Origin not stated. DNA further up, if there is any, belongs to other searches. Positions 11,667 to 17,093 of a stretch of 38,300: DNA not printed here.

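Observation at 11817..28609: Three giant same-strand helical-repeat proteins (1708, 1631 and 1889 aa) next to a PP2C phosphatase: candidate uncharacterised scaffold system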

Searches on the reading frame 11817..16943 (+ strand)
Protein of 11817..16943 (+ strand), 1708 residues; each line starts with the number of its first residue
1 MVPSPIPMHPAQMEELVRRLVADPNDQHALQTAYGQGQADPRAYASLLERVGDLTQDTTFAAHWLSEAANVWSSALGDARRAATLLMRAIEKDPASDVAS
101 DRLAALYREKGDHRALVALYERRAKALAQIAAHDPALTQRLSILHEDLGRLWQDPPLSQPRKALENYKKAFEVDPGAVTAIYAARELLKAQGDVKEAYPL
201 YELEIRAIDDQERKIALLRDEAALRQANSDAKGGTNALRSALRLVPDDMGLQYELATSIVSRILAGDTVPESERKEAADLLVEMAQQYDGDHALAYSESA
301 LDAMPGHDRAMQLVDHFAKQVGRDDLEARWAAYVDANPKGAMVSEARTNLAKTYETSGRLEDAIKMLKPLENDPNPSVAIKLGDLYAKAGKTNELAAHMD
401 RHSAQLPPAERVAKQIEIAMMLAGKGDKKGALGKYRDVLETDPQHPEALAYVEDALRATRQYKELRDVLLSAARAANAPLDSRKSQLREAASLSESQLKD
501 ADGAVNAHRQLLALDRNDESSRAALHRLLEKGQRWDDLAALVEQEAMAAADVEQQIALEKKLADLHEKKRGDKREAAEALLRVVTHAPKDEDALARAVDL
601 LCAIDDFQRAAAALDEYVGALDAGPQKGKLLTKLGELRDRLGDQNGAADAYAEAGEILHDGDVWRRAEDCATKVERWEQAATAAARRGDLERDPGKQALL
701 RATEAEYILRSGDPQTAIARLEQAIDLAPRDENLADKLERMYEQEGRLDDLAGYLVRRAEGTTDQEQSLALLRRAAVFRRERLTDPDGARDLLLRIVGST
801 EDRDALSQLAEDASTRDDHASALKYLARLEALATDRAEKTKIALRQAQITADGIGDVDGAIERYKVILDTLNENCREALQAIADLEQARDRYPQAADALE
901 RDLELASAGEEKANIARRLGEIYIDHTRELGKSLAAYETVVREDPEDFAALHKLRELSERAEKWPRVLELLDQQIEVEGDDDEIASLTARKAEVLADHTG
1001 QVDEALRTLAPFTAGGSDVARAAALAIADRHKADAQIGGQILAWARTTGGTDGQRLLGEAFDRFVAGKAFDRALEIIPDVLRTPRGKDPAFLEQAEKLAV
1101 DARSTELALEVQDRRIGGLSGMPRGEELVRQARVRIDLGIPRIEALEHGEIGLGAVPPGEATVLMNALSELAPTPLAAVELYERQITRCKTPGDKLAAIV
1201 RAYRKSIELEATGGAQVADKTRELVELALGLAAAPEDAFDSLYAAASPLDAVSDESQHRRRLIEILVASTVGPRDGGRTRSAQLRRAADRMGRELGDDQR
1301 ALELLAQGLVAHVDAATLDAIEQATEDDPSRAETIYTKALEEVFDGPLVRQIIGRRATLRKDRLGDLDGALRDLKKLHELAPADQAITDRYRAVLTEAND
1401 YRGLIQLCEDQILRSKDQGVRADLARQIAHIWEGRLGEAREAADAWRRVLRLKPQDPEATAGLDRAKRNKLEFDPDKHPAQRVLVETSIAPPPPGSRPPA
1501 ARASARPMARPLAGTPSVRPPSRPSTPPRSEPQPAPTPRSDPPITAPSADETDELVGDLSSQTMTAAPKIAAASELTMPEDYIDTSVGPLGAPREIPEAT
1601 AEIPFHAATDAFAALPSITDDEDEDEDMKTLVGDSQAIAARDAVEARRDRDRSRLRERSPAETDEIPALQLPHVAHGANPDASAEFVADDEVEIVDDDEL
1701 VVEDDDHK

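Call 6: search_protein_families(library=pfam, proteins=[window:11817-16943:+], max_evalue=0.01)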
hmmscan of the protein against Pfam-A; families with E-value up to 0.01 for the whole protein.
window:11817-16943:+ (1708 aa): 9 families
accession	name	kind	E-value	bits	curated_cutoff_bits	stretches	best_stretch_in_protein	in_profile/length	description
PF25064.1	ARM_TT21_5th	-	1.2e-08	35.7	27.8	0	929-1009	16-95/117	TT21 fifth ARM repeats domain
PF13431.12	TPR_17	-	2.5e-08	34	24.4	0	85-113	1-29/34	Tetratricopeptide repeat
PF14559.12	TPR_19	-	2.2e-07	31.5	25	0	159-199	6-46/68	Tetratricopeptide repeat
PF13176.12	TPR_7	-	5.4e-06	26.5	27.9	0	101-128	3-29/36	Tetratricopeptide repeat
PF07719.23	TPR_2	-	2.2e-05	24.7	27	0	1363-1383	13-33/34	Tetratricopeptide repeat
PF13414.12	TPR_11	-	0.00022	21.3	26.8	0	1437-1459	8-30/42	TPR repeat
PF13181.12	TPR_8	-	0.0019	18.6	25.7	0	345-367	2-24/34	Tetratricopeptide repeat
PF00637.26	Clathrin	-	0.0026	18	29.6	0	349-402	12-68/143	Region in Clathrin and VPS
PF00515.34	TPR_1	-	0.0049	17.1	27.8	0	158-175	15-32/34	Tetratricopeptide repeat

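Call 10: search_protein_families(library=ncbifam, proteins=[window:11817-16943:+], max_evalue=0.01)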
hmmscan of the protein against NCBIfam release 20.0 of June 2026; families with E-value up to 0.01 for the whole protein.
window:11817-16943:+ (1708 aa): 8 families
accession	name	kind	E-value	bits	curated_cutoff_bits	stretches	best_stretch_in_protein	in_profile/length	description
TIGR02917.1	PEP_TPR_lipo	equivalog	8.8e-14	50.3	312.2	3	345-654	330-627/899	XrtA/PEP-CTERM system TPR-repeat protein PrsT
NF040959.1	MamA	equivalog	3.7e-12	46.1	200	1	503-657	20-168/204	magnetosome protein MamA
NF002725.1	PRK02603.1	equivalog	5.3e-08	33.1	143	0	412-451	72-111/173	photosystem I assembly protein Ycf3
NF033762.1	social_mot_Tgl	equivalog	1.3e-05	24.7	225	0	269-373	22-129/252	social motility TPR repeat lipoprotein Tgl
TIGR02795.1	tol_pal_ybgF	equivalog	0.0011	19.5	90.1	0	329-393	24-93/119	tol-pal system protein YbgF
TIGR02552.1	LcrH_SycD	equivalog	0.0017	18.1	104.8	0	158-212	66-120/136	SycD/LcrH family type III secretion system chaperone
TIGR02521.1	type_IV_pilW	equivalog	0.0061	16.1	154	0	706-749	39-82/234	type IV pilus biogenesis/stability protein PilW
NF052312.1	T9SS_PorW_SprE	equivalog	0.0098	14.6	250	0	820-946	233-360/716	type IX secretion system periplasmic lipoprotein PorW/SprE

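Call 17: find_homologous_proteins(query=window:11817-16943:+)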
Query window:11817-16943:+ (1708 aa): 821 proteins with E <= 0.001 among 8000 candidates; the best 120 are listed.
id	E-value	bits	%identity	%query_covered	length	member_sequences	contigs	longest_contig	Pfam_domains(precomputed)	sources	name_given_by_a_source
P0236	0.0e+0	3641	100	100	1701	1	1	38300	PF14559.13,PF13431.13,PF13176.13,PF25064.2,PF07719.24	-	-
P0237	0.0e+0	2423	69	99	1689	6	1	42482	PF14559.13,PF13431.13,PF23914.2,PF13414.13,PF00515.35,PF13176.13,PF13428.13,PF13181.13,PF25064.2,PF07719.24,PF13174.13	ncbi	ncbi:MAG: hypothetical protein ACXVEE_06600 [Polyangiales bacterium]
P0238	0.0e+0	2419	68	98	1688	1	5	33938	PF14559.13,PF13414.13,PF13176.13,PF13181.13,PF25064.2,PF07719.24,PF13174.13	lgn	-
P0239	0.0e+0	2418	68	99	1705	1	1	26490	PF14559.13,PF13414.13,PF13176.13,PF13428.13,PF25064.2,PF07719.24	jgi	-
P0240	0.0e+0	2415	68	98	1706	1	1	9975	PF14559.13,PF23914.2,PF13414.13,PF13428.13,PF25064.2,PF07719.24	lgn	-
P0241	0.0e+0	2400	68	99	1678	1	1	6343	PF14559.13,PF13431.13,PF13414.13,PF00515.35,PF13176.13,PF13428.13,PF13181.13,PF25064.2,PF07719.24,PF13174.13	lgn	-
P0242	0.0e+0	2397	67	99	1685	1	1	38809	PF14559.13,PF13414.13,PF00515.35,PF13428.13,PF13181.13,PF25064.2,PF07719.24,PF13174.13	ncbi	-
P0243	0.0e+0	2381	69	98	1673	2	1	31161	PF14559.13,PF13414.13,PF13176.13,PF13181.13,PF25064.2,PF07719.24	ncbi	-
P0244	0.0e+0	2372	67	99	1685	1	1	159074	PF14559.13,PF13414.13,PF13428.13,PF25064.2,PF07719.24,PF13174.13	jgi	-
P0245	0.0e+0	2342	68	100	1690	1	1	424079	PF14559.13,PF13414.13,PF00515.35,PF13176.13,PF13428.13,PF13181.13,PF25064.2,PF07719.24,PF13174.13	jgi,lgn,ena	-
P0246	0.0e+0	2320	66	99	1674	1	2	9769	PF13414.13,PF13176.13,PF13181.13,PF25064.2,PF07719.24,PF13174.13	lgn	-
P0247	0.0e+0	2284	65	99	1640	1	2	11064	PF14559.13,PF13414.13,PF13176.13,PF13181.13,PF25064.2,PF07719.24,PF13174.13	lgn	-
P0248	0.0e+0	2238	65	100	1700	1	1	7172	PF14559.13,PF13414.13,PF00515.35,PF13176.13,PF13181.13,PF25064.2,PF07719.24,PF13174.13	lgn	-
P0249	0.0e+0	2227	66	96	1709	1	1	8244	PF14559.13,PF23914.2,PF13414.13,PF00515.35,PF13428.13,PF13181.13,PF25064.2,PF07719.24,PF13174.13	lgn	-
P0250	0.0e+0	2185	63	96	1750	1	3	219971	PF14559.13,PF24575.2,PF13414.13,PF00515.35,PF13176.13,PF13428.13,PF13181.13,PF25064.2,PF07719.24,PF13174.13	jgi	-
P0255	0.0e+0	1999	61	100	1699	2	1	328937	PF14559.13,PF13414.13,PF00515.35,PF13181.13,PF25064.2,PF07719.24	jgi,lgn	jgi:tetratricopeptide (TPR) repeat protein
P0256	0.0e+0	1988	65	86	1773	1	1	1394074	PF14559.13,PF13414.13,PF00515.35,PF13176.13,PF13428.13,PF13181.13,PF25064.2,PF07719.24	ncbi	-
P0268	0.0e+0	1216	-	-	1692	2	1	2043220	PF14559.13,PF13414.13,PF25064.2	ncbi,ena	-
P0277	0.0e+0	1203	45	89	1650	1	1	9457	PF14559.13,PF13414.13,PF25064.2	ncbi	ncbi:MAG TPA: hypothetical protein VGH28_27080, partial [Polyangiaceae bacterium]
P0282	0.0e+0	1194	44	91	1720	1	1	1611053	PF14559.13,PF13414.13,PF13176.13,PF25064.2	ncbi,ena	-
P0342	0.0e+0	1156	44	86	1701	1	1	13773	-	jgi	jgi:tetratricopeptide (TPR) repeat protein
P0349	0.0e+0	1154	43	90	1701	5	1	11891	PF14559.13,PF13414.13,PF13176.13,PF13428.13,PF13181.13,PF07719.24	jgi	jgi:tetratricopeptide (TPR) repeat protein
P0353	0.0e+0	1151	43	90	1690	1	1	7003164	PF13431.13,PF13414.13,PF13176.13,PF13181.13,PF25064.2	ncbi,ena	-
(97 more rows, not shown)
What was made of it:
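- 11838..16943 (+): G1: 1701-aa TPR-like protein of a separate family (the ORF opens at 11817). It has a conserved N-terminus, a solenoid to ~residue 1470, then a Pro/Ser/Thr-rich disordered tail ending in an acidic block. More than 821 homologs of ~1650-1790 aa were found (call 17).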

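Call 18: find_encoding_contigs(protein=P0353, flank=10000, max_places=2)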
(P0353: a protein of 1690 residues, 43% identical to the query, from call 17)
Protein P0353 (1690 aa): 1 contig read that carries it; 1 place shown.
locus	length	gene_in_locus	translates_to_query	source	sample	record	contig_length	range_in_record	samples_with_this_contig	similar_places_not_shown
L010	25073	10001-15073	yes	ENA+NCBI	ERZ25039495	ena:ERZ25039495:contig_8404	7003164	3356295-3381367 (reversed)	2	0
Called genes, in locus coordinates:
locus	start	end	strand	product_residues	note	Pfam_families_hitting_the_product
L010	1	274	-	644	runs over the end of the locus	-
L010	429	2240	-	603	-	PF01343:Peptidase_S49, PF01972:SDH_protease (weak), PF25145:NfeD1b_N (weak), PF01343:Peptidase_S49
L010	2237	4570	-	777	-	-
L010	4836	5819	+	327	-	-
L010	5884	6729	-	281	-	PF13649:Methyltransf_25, PF08241:Methyltransf_11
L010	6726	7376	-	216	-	PF13646:HEAT_2 (faint)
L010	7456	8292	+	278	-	PF01551:Peptidase_M23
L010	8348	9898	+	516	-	PF03109:ABC1 (faint), PF00069:Pkinase, PF07714:PK_Tyr_Ser-Thr, PF01636:APH (faint)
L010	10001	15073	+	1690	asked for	PF13176:TPR_7 (faint), PF13181:TPR_8 (faint), PF13431:TPR_17 (faint), PF25064:ARM_TT21_5th (faint), PF13414:TPR_11 (faint)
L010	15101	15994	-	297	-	PF02016:Peptidase_S66, PF17676:Peptidase_S66C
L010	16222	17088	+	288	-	PF01553:Acyltransferase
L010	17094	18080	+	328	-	PF01073:3Beta_HSD (weak), PF01370:Epimerase, PF16363:GDP_Man_Dehyd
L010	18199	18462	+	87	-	-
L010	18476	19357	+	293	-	PF11583:AurF (weak)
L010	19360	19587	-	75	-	-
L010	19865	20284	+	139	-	-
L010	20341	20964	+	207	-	PF13115:YtkA (weak)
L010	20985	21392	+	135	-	PF13115:YtkA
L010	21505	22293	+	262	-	-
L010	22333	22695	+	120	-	PF11604:CusF_Ec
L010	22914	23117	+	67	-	-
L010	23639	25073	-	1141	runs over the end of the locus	PF13569:DUF4132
